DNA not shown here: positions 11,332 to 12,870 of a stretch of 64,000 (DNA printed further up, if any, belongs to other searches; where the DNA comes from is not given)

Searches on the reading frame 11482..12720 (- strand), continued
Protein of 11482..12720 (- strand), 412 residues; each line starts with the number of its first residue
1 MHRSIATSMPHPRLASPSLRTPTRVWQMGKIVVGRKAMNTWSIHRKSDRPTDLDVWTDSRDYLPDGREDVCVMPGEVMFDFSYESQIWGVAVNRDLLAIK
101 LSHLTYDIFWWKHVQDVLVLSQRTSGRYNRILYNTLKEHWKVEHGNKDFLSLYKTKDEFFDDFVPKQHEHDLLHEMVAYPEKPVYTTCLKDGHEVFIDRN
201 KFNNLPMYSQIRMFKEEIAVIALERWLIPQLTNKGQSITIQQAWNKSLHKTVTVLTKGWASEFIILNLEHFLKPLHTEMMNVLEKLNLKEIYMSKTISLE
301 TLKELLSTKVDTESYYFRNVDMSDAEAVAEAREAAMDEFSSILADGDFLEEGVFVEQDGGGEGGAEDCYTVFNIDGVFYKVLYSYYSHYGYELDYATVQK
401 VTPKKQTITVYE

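Call 114: search_protein_families(library=phrogs, proteins=[L040:15150-15734:-, L012:9666-9992:-], max_evalue=0.01)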
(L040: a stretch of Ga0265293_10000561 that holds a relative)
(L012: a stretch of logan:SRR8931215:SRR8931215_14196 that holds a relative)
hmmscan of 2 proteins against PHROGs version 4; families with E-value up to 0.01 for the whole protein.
L040:15150-15734:- (194 aa): 6 families
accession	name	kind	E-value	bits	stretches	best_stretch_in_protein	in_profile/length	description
phrog_5735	-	unknown function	7.7e-06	27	1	7-46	48-85/88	-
phrog_836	-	transcription regulation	0.0001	23.4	1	6-51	78-123/133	late transcriptional activator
phrog_5497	-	DNA, RNA and nucleotide metabolism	0.00013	23.1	1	24-47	41-64/65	HTH DNA binding protein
phrog_1157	-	integration and excision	0.00067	20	1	18-54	12-47/422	transposase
phrog_7847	-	unknown function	0.0089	16.6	0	14-48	7-41/222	-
phrog_8446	-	DNA, RNA and nucleotide metabolism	0.0097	16.6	0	22-48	26-52/211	HNH endonuclease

L012:9666-9992:- (108 aa): 6 families
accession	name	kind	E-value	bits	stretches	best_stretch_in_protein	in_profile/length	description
phrog_8102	-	DNA, RNA and nucleotide metabolism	2.1e-11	44.5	1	20-103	22-105/337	replication initiation protein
phrog_22534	-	unknown function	1.4e-06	29.2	1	19-100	13-87/111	-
phrog_12838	-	DNA, RNA and nucleotide metabolism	0.00026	22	1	6-97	8-94/116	replication initiation protein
phrog_428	-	DNA, RNA and nucleotide metabolism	0.00042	20.6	1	32-102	105-173/455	replication initiation protein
phrog_9088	-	unknown function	0.0072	17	1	34-99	42-104/227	-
phrog_12720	-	DNA, RNA and nucleotide metabolism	0.0077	17.3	1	51-92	43-83/117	DNA binding protein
